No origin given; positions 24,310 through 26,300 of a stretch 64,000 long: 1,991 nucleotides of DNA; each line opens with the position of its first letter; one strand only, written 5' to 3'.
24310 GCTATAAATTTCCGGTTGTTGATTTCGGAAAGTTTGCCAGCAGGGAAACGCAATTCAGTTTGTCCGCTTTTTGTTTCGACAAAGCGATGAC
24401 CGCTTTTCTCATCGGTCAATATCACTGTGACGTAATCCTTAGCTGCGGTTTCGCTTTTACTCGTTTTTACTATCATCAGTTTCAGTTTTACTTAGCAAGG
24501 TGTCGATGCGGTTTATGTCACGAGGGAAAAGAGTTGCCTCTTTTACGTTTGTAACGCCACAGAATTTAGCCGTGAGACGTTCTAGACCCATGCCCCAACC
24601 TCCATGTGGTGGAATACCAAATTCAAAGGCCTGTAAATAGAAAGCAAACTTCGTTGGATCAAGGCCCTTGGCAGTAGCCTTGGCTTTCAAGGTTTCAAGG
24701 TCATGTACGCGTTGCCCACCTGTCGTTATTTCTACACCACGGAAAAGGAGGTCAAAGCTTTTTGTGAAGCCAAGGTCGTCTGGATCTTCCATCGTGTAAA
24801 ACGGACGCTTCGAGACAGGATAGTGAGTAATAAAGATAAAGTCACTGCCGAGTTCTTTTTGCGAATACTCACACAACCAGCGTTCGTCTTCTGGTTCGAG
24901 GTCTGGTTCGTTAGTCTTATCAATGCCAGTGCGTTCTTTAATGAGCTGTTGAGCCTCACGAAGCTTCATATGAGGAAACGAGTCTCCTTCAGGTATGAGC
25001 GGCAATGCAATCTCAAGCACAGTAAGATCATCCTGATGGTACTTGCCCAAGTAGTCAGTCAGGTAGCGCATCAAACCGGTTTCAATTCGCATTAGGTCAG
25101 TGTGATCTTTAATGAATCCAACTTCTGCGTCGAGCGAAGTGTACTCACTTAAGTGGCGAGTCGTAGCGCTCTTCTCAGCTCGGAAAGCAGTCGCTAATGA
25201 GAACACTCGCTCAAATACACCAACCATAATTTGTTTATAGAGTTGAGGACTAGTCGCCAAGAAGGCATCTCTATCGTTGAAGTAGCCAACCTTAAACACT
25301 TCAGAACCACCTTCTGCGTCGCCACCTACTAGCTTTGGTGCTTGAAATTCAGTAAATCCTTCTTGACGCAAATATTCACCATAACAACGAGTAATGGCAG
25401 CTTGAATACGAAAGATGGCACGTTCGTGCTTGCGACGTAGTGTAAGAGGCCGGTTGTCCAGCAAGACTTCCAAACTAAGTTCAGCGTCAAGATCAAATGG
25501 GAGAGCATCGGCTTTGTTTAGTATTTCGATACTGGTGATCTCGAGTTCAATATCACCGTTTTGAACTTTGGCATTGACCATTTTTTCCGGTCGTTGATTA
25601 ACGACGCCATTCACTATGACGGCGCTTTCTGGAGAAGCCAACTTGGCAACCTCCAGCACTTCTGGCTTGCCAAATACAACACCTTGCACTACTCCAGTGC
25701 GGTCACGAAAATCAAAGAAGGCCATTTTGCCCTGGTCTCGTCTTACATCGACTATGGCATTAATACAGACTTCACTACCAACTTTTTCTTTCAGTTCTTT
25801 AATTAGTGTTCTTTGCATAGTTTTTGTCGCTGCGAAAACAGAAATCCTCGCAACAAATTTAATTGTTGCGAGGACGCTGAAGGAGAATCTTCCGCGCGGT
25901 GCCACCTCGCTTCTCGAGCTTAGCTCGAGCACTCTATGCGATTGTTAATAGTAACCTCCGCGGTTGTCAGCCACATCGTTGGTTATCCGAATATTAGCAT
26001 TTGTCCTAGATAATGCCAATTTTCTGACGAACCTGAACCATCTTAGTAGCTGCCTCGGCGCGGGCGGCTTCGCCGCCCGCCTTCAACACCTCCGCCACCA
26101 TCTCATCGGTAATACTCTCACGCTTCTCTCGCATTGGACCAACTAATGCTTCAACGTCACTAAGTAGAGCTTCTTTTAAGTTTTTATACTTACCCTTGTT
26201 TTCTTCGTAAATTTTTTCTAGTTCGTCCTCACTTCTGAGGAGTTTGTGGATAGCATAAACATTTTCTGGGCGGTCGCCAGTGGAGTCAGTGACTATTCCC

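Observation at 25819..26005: T-box riboswitch-like leader controlling aspS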

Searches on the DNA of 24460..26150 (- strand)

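Call 4: search_rna_families(source=window, start=25700, end=26150, threshold=evalue, max_evalue=10, show_alignments=5)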
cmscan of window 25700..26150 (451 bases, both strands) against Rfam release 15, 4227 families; matches with E-value up to 10: 6.
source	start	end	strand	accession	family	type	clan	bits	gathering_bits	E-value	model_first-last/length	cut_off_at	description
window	25867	25988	-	RF00230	T-box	Cis-reg; leader;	-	35.7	93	1.9e-06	1-219/219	no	T-box leader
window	26039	26080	-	RF01841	veev_FSE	Cis-reg; frameshift_element;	-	22.6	55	0.047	26-70/71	no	venezuelan equine encephalitis virus ribosomal frameshift element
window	25797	25876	-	RF02788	snoTBR6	Gene; snRNA; snoRNA; CD-box;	-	18.8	37.6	0.87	1-83/83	no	Small nucleolar RNA TBR6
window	25844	25875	+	RF03463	mir-3036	Gene; miRNA;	-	18.5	70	1.6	13-44/58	no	mir-3036 microRNA precursor family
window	25755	25882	+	RF01931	bxd_3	Gene; lncRNA;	-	18.5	70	6.1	1-137/137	no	Bithoraxoid conserved region 3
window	25728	25759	+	RF00498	EAV_LTH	Cis-reg; leader;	-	13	70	5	1-45/45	no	Equine arteritis virus leader TRS hairpin (LTH)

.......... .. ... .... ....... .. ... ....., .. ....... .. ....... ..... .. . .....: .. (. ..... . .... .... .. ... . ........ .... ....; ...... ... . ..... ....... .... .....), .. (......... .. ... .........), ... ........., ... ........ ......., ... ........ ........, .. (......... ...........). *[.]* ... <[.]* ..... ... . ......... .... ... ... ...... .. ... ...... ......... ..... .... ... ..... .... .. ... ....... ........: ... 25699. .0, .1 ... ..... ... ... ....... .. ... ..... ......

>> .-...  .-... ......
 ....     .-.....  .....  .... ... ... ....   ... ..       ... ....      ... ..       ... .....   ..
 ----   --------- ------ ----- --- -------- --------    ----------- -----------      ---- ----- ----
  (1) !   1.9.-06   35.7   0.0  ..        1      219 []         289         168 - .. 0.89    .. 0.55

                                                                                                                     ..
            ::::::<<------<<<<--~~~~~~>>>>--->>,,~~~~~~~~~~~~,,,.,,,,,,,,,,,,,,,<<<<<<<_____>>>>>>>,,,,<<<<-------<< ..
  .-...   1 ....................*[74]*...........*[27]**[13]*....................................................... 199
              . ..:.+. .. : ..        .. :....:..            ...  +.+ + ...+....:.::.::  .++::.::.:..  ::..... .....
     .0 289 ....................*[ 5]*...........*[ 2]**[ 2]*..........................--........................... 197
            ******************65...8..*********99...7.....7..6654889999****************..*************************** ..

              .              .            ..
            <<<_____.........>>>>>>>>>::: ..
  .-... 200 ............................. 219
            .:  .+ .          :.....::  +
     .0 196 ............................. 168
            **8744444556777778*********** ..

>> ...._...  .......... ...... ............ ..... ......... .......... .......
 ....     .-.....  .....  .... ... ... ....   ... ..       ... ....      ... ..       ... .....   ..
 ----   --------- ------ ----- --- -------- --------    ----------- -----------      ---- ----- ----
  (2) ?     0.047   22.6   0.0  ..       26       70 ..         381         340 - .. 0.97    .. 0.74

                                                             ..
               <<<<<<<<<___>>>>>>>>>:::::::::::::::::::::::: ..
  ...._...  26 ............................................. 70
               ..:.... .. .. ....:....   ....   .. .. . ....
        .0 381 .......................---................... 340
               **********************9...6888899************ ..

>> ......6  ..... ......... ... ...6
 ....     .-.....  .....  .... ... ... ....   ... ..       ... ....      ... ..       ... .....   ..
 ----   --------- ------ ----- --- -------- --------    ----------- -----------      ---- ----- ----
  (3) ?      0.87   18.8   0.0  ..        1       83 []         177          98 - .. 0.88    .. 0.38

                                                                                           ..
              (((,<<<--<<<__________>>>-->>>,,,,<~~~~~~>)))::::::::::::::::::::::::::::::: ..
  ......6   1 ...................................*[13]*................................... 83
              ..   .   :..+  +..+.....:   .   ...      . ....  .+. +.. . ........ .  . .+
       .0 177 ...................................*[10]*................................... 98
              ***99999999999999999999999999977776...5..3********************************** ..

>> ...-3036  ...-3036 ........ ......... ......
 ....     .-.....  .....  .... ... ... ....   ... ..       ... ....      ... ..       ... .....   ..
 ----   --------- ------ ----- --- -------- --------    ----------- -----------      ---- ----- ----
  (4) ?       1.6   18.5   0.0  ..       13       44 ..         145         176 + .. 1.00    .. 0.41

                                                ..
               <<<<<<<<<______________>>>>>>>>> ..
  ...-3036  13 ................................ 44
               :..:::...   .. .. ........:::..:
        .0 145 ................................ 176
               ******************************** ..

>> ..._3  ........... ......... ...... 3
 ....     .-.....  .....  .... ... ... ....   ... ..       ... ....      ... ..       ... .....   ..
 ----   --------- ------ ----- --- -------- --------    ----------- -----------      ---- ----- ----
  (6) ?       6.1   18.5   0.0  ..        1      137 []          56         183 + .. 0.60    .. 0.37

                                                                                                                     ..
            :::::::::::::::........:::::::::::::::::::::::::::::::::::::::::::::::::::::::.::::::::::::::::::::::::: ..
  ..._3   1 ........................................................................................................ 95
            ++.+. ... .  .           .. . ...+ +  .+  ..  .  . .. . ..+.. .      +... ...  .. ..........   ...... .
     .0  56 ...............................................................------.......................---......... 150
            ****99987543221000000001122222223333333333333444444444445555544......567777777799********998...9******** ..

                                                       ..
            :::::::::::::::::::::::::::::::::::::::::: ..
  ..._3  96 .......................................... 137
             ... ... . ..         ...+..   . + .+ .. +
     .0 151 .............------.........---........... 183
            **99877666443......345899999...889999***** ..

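Call 29: search_rna_families(sources=[L008, L011, L019, L024, L026, L027, L029, L031, L037, L040, L054, L055, L061, L062, L065, L074, L076, L082, L071, L078], threshold=gathering)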
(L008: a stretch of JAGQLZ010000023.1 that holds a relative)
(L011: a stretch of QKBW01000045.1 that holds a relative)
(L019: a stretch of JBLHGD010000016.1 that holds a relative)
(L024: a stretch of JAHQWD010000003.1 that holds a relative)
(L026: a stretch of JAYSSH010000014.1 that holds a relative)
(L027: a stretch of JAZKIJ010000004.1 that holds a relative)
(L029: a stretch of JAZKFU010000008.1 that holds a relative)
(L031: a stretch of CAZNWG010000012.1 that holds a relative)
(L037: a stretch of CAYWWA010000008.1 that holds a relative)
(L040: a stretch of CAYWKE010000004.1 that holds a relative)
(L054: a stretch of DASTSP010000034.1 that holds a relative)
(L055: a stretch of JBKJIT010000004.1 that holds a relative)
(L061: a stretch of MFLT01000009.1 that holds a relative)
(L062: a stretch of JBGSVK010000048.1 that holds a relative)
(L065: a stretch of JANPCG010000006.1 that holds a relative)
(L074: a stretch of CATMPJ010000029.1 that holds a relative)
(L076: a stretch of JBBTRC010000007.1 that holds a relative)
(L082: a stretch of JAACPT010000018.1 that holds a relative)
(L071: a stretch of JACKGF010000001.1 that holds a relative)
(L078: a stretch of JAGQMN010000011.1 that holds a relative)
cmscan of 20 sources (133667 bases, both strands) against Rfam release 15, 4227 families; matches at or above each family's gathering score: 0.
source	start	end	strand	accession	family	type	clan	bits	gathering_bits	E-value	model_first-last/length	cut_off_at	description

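Call 53: search_rna_families(source=L027, start=2650, end=3010, threshold=evalue, max_evalue=0.01, show_alignments=1)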
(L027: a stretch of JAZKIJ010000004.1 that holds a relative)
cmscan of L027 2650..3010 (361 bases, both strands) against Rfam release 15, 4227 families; matches with E-value up to 0.01: 1.
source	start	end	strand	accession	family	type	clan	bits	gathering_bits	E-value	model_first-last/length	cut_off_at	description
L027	2773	2926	+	RF00230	T-box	Cis-reg; leader;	-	49.6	93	4.1e-10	1-219/219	no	T-box leader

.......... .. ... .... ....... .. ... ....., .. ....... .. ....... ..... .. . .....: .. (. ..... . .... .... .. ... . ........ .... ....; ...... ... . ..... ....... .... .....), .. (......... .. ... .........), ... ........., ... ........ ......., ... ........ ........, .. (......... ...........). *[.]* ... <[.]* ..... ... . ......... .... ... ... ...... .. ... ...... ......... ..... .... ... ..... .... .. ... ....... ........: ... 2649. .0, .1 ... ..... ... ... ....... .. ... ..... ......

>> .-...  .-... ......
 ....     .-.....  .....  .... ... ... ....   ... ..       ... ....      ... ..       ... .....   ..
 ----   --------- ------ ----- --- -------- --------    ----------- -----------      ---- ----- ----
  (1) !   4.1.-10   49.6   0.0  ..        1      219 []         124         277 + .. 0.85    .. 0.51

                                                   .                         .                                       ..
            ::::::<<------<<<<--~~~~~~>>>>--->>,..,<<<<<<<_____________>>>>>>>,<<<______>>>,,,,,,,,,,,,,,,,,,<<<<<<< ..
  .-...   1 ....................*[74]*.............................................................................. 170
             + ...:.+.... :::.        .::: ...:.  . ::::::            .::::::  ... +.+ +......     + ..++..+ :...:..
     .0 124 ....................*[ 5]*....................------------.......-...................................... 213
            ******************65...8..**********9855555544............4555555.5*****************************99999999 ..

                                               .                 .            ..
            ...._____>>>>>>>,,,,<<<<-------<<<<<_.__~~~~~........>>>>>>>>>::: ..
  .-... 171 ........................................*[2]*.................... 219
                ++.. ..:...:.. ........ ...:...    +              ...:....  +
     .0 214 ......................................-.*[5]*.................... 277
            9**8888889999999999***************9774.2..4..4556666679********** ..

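Call 54: search_rna_families(source=L012, start=2700, end=3010, threshold=evalue, max_evalue=0.01, show_alignments=1)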
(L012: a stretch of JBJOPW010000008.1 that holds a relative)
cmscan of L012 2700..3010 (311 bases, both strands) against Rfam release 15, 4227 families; matches with E-value up to 0.01: 0.
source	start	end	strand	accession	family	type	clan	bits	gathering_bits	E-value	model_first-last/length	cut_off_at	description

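Call 65: search_with_rna_model(model_id=R1, sources=[L004, L005, L006, L007, L008, L009, L010, L011, L012, L013, L014, L015, L016, L017, L018, L019, L020, L021, L022, L023, L024, L025, L026, L027, L028, L029, L030, L031, L032, L033, L034, L035, L036, L037, L038, L039, L040, L041, L042, L043, L044, L045, L046, L047, L048, L049, L050, L051, L052, L053, L054, L055, L056, L057, L058, L059, L060, L061, L062, L063, L064, L065, L066, L067, L068, L069, L070, L071, L072, L073, L074, L075, L076, L077, L078, L079, L080, L081, L082, L083], max_evalue=0.001)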
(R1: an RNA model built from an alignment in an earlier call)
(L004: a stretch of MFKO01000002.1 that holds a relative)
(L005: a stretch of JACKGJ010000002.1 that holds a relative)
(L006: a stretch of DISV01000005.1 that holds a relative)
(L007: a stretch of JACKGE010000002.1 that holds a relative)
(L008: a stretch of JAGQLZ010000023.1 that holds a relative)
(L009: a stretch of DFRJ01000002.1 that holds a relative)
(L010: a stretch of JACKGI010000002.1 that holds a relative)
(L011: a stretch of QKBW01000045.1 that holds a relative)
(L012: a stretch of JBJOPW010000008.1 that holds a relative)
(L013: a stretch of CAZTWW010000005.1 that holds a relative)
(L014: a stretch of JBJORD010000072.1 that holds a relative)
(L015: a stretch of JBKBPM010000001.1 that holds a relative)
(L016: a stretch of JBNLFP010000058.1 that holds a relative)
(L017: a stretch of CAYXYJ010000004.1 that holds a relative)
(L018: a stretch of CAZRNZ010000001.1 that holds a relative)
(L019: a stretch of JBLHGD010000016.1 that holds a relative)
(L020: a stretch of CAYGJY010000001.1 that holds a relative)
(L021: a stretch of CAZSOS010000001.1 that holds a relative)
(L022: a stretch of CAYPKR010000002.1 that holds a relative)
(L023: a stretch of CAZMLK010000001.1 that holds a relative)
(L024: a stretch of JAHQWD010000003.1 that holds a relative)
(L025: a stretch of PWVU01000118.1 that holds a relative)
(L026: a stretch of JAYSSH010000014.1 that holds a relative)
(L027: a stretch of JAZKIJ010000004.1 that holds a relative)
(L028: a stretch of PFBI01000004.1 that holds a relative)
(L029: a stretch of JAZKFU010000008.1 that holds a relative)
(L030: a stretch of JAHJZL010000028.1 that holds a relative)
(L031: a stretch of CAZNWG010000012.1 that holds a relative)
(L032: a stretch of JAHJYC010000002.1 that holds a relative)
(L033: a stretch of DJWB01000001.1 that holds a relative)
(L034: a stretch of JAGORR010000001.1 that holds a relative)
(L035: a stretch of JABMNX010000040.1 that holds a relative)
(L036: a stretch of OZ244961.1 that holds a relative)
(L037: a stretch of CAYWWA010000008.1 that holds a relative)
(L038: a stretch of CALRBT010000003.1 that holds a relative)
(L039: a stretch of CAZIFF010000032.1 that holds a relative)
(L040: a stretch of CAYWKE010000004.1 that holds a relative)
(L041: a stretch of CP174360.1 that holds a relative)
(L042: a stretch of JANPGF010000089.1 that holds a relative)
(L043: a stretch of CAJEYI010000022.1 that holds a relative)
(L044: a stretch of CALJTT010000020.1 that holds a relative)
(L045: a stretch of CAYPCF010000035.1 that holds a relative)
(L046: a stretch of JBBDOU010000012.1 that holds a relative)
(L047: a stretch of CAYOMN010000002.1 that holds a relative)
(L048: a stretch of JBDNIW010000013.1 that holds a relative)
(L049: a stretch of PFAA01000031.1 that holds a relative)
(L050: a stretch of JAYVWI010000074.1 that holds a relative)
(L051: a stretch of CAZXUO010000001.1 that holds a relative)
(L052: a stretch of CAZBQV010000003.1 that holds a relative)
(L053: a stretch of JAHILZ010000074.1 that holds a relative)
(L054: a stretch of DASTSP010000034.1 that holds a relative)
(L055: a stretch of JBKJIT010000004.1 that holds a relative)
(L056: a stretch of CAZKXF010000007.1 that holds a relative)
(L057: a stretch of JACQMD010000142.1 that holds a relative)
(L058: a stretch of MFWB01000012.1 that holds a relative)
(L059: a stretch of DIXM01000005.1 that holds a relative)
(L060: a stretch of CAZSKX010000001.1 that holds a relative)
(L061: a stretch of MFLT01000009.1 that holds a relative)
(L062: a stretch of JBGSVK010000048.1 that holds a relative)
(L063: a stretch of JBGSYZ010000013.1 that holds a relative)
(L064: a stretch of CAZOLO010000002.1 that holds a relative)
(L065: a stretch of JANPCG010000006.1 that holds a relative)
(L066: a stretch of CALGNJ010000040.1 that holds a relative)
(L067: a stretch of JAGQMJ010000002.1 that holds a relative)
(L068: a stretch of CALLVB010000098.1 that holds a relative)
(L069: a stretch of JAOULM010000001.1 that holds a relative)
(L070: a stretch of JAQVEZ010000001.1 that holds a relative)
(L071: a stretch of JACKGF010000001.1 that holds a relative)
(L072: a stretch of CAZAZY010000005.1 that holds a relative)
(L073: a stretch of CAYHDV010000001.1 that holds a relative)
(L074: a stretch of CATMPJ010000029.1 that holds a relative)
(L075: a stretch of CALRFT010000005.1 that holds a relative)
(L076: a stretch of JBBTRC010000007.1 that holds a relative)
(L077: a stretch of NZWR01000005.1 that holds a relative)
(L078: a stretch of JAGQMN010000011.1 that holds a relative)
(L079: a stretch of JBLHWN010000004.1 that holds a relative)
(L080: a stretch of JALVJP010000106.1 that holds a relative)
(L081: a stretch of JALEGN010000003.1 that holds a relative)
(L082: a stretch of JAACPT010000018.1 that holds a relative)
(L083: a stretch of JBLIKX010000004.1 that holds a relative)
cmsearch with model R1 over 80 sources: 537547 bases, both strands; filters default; matches with E-value up to 0.001: 50.
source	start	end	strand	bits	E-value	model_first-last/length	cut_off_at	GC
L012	2832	2936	+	98.7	2.2e-23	1-110/110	no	0.54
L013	2839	2942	+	94.3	3.1e-22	1-110/110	no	0.53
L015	2832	2937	+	92.7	8.2e-22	1-110/110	no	0.5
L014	2827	2926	+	91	2.3e-21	1-110/110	no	0.51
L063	2825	2943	+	89.2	6.8e-21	1-110/110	no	0.47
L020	2525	2631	+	87.1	2.5e-20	1-110/110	no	0.57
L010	2830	2942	+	83.3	2.5e-19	1-110/110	no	0.47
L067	2819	2931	+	82.2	4.7e-19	1-110/110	no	0.51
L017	1993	2092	+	78.9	3.4e-18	1-110/110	no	0.49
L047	1292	1404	+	71.7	2.8e-16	1-110/110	no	0.41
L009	2830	2935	+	71.3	3.5e-16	1-110/110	no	0.53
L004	2838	2954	+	62.5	7.4e-14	1-110/110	no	0.57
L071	2427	2551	+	61.2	1.6e-13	1-110/110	no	0.5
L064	2334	2438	+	61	1.8e-13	1-110/110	no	0.49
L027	2779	2927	+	61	1.8e-13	1-110/110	no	0.52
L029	2779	2927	+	59.4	4.9e-13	1-110/110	no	0.53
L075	2336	2443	+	57.4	1.7e-12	1-110/110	no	0.49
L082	2784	2929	+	56.7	2.5e-12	1-110/110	no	0.5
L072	2816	2931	+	56.6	2.6e-12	1-110/110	no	0.48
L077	2843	2947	+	56.5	2.7e-12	1-110/110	no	0.5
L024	2824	2941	+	55.8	4.3e-12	1-110/110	no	0.53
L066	565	688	+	55.7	4.6e-12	1-110/110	no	0.45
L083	2829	2951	+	55.4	5.5e-12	1-110/110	no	0.43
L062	2779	2941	+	54.5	9.2e-12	1-110/110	no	0.47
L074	96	272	+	53.6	1.6e-11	1-110/110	no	0.55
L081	2476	2603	+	52.2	3.9e-11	1-110/110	no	0.47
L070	1905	2033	+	51.7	5.1e-11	1-110/110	no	0.43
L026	2574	2713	+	51.5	5.7e-11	1-110/110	no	0.59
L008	2855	2936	+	50.2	1.3e-10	1-110/110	no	0.45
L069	2265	2381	+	49.9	1.6e-10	1-110/110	no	0.49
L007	2485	2653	+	49.8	1.7e-10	1-110/110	no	0.53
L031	2784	2941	+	49.5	2e-10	1-110/110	no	0.63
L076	2820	2939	+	48.8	3e-10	1-110/110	no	0.46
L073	2303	2442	+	48.1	4.5e-10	1-110/110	no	0.44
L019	2770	2941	+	47.9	5.1e-10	1-110/110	no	0.49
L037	849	996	+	45.9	1.8e-09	1-110/110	no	0.43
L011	2831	2943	+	43.8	6.2e-09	1-110/110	no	0.59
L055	2776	2954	+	43.1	9.7e-09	1-110/110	no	0.54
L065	2767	2935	+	41.2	3.1e-08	1-110/110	no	0.54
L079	2451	2590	+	36.8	4.4e-07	1-110/110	no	0.54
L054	2226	2310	+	35.9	7.5e-07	1-110/110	no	0.67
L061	2854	2936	+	34.7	1.6e-06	1-110/110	no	0.55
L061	2691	2739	+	31.9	8.3e-06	1-110/110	no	0.47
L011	2670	2727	+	31.1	1.3e-05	1-110/110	no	0.5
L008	2731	2808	+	30.9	1.5e-05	1-110/110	no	0.41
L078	2170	2249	+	30.8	1.6e-05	1-110/110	no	0.45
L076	2660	2717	+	27.1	0.00015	1-110/110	no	0.53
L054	2133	2189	+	26.1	0.00029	1-110/110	no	0.63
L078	2049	2102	+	26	0.00031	1-110/110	no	0.56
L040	2104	2206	+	25.4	0.00044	1-110/110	no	0.63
